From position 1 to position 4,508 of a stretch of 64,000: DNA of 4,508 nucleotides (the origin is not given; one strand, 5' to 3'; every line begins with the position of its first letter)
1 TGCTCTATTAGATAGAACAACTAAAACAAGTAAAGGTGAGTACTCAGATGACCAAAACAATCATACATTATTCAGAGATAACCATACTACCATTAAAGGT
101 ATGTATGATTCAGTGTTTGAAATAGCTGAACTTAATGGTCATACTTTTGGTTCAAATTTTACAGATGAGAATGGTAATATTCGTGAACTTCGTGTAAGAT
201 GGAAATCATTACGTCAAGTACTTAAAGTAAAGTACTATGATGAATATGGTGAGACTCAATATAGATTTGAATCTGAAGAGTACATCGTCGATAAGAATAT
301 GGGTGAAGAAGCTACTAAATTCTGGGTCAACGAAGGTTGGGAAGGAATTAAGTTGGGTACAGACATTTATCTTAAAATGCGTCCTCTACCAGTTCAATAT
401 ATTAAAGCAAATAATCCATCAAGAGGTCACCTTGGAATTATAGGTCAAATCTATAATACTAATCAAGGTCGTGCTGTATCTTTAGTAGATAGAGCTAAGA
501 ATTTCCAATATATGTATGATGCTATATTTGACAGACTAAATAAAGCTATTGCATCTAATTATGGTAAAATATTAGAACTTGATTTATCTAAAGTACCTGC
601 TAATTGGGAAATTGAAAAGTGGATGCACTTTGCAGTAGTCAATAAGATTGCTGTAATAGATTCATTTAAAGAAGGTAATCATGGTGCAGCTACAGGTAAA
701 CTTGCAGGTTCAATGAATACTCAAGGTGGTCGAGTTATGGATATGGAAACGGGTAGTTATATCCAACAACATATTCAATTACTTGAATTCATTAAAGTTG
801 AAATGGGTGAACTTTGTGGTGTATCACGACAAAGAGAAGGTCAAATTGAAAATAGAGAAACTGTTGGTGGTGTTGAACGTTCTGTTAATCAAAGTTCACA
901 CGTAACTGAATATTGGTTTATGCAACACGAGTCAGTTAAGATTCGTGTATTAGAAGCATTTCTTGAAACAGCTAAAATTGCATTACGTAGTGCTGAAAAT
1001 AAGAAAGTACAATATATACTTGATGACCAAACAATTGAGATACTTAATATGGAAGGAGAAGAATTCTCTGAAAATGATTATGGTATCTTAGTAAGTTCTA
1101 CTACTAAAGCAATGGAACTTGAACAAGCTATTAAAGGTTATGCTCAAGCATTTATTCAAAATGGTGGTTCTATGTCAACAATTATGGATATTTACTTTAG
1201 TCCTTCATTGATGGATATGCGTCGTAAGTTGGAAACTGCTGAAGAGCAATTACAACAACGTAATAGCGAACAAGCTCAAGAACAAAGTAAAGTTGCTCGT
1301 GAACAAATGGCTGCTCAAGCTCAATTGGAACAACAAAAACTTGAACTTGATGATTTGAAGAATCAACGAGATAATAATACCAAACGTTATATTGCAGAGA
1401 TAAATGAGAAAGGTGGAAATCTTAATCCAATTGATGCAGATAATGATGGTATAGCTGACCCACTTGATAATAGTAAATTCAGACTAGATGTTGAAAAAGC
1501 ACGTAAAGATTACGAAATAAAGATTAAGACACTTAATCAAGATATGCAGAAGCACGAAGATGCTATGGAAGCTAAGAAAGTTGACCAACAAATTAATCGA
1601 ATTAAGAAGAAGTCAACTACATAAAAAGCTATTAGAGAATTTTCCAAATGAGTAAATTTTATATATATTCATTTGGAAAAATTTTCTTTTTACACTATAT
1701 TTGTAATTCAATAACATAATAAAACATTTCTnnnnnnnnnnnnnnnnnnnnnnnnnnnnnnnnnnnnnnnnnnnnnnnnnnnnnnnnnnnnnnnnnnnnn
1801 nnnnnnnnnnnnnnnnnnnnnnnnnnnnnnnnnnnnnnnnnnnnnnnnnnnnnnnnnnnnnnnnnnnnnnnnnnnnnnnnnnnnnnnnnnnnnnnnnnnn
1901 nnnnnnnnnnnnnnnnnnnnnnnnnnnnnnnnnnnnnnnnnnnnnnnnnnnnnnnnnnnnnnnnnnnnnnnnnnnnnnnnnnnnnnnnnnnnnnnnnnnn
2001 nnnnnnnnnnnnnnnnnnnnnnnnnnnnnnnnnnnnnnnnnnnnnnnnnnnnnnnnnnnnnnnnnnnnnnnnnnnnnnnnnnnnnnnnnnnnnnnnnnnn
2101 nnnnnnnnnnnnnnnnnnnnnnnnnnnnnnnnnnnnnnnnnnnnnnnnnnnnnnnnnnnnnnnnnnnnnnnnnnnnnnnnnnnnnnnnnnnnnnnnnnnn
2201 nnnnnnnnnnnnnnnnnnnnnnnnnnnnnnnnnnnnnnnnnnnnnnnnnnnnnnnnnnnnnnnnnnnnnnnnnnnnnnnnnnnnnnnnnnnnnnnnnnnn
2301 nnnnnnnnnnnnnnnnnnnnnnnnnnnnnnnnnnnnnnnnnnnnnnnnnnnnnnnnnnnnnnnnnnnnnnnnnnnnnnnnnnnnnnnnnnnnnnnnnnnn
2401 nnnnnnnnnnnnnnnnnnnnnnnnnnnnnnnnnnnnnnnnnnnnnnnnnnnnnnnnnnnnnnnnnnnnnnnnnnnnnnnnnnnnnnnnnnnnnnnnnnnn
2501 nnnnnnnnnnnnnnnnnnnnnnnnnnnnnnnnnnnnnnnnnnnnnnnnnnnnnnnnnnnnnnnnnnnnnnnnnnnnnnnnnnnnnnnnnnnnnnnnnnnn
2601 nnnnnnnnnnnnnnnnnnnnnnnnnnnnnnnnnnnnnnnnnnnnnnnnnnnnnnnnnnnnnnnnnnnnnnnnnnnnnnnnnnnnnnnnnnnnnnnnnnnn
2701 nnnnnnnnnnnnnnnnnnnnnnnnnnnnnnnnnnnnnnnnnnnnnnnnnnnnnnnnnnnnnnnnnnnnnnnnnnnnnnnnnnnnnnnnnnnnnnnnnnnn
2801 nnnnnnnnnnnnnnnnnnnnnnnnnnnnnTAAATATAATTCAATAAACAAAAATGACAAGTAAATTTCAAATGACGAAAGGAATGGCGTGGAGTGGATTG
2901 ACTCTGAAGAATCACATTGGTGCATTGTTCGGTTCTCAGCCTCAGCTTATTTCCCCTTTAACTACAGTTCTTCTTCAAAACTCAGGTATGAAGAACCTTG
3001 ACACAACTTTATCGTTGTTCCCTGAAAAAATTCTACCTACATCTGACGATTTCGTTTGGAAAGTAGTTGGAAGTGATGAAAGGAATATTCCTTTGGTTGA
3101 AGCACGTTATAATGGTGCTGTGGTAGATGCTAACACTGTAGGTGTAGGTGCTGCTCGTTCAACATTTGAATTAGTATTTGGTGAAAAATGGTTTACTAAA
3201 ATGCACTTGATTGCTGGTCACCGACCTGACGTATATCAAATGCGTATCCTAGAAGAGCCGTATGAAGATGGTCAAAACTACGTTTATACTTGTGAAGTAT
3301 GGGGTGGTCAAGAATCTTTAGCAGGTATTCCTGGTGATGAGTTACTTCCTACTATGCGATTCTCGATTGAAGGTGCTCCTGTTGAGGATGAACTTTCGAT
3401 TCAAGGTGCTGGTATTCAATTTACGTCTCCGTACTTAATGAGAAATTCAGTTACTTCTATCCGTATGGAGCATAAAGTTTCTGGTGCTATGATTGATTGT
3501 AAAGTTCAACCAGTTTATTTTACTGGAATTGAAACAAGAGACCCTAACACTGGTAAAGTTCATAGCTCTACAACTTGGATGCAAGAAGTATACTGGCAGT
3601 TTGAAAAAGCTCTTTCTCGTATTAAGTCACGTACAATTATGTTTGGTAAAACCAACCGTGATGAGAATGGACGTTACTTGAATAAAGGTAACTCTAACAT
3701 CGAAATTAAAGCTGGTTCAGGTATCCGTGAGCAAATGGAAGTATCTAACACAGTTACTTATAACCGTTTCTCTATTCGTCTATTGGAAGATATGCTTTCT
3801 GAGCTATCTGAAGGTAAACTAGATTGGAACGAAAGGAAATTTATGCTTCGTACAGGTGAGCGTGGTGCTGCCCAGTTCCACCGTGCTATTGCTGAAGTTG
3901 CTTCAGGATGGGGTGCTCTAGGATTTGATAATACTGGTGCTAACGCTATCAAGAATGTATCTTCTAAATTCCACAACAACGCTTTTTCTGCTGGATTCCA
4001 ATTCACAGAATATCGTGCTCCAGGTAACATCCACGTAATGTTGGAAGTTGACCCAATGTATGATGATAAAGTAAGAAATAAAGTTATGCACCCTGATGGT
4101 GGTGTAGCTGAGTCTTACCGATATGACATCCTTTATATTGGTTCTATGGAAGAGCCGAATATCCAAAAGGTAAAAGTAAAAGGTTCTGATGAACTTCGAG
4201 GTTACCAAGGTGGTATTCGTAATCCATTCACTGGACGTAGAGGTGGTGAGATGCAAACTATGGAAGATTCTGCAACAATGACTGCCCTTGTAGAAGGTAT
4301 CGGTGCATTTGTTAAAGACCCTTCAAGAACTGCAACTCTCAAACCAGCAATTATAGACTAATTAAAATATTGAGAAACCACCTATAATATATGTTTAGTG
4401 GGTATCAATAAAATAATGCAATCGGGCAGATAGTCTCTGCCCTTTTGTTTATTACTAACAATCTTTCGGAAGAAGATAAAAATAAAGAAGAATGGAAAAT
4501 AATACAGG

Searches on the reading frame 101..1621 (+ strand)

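Call 53: search_protein_families(library=phrogs, proteins=[window:101-1621:+], max_evalue=0.00001)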
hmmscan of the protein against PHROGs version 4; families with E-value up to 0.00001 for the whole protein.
window:101-1621:+ (507 aa): 1 family
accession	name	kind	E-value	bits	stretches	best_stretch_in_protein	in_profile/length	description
phrog_6547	-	head and packaging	1.4e-97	328.6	1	19-505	310-808/827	portal protein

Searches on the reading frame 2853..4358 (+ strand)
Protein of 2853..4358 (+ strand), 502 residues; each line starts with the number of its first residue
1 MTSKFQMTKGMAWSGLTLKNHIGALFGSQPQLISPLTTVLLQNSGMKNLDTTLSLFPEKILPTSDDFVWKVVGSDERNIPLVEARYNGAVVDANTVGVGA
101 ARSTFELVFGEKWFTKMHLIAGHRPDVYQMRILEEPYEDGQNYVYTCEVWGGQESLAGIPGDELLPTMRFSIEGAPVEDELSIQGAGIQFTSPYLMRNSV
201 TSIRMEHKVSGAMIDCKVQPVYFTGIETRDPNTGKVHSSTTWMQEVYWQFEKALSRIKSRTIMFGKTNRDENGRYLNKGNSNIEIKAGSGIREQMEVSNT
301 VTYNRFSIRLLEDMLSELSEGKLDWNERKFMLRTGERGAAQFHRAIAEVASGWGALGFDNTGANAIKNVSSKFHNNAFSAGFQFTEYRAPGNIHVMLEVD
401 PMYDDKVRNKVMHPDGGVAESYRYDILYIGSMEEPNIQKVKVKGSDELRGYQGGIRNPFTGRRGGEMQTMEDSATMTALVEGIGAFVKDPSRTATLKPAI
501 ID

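Call 53: search_protein_families(library=phrogs, proteins=[window:2853-4358:+], max_evalue=0.00001)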
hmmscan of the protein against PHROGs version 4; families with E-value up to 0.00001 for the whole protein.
window:2853-4358:+ (502 aa): 1 family
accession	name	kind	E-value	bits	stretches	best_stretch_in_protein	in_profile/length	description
phrog_11589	-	head and packaging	2.7e-145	485.6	1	2-500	5-494/495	major head protein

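Call 54: search_dna_similar(query=window:2853-4358:+, collection=phages, mode=protein, max_rows=12)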
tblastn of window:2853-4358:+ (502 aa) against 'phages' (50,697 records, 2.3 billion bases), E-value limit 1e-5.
Records with a match: 119; places in all: 120; records where one place covers at least 80% of the query: 100.
Best place of each record, by identity: 60-80% 2; <60% 117.
By first word of the organism name: uncultured 43; Bacteroides 30; Flavobacterium 29; Bacteriophage 5; Cellulophaga 2; IAS 2; Dulem 2; Azobacteroides 2; Kehishuvirus 1; Kolpuevirus 1; and 2 more.
By host as written in the record: - 50; Bacteroides intestinalis DSM 108646 25; Flavobacterium psychrophilum 950106-1/1 12; Flavobacterium psychrophilum 020612-2/1 3; Flavobacterium psychrophilum strain FPS-D10 3; Cellulophaga baltica #14 2; Bacteroides intestinalis APC919/174 2; Bacteroides cellulosilyticus 2; and 14 more.
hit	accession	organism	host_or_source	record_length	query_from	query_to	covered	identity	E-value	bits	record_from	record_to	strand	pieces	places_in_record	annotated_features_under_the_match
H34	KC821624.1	Cellulophaga phage phi14:2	Cellulophaga baltica #14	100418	4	501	99%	62.0%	0e+0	653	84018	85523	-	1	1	structural protein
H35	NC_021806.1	Cellulophaga phage phi14:2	Cellulophaga baltica #14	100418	4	501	99%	62.0%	0e+0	653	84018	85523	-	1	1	g091: major head protein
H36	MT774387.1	uncultured phage cr111_1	human feces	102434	4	501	99%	48.7%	1e-100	449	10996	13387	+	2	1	major capsid protein (x2) | hypothetical protein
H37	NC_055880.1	uncultured phage cr111_1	human feces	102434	4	501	99%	48.7%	1e-100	449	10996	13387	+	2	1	major head protein (x2) | homing endonuclease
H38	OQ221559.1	Bacteroides phage PhiCrAssBcn24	Bacteroides intestinalis DSM 108646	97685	4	501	99%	46.6%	2e-130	423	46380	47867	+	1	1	major capsid protein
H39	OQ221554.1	Bacteroides phage PhiCrAssBcn19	Bacteroides intestinalis DSM 108646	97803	4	501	99%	46.6%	2e-130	423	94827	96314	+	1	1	major capsid protein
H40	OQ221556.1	Bacteroides phage PhiCrAssBcn21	Bacteroides intestinalis DSM 108646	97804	4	501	99%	46.6%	2e-130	423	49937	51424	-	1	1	major capsid protein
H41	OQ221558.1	Bacteroides phage PhiCrAssBcn23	Bacteroides intestinalis DSM 108646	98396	4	501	99%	46.6%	2e-130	423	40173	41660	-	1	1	major capsid protein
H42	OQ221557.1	Bacteroides phage PhiCrAssBcn22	Bacteroides intestinalis DSM 108646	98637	4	501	99%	46.6%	2e-130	423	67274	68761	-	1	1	major capsid protein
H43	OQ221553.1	Bacteroides phage PhiCrAssBcn18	Bacteroides intestinalis DSM 108646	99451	4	501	99%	46.6%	2e-130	423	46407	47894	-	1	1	major capsid protein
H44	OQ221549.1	Bacteroides phage PhiCrAssBcn14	Bacteroides intestinalis DSM 108646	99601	4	501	99%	46.6%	2e-130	423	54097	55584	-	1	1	major capsid protein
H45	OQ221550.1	Bacteroides phage PhiCrAssBcn15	Bacteroides intestinalis DSM 108646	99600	4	501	99%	46.6%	2e-130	423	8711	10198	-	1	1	major capsid protein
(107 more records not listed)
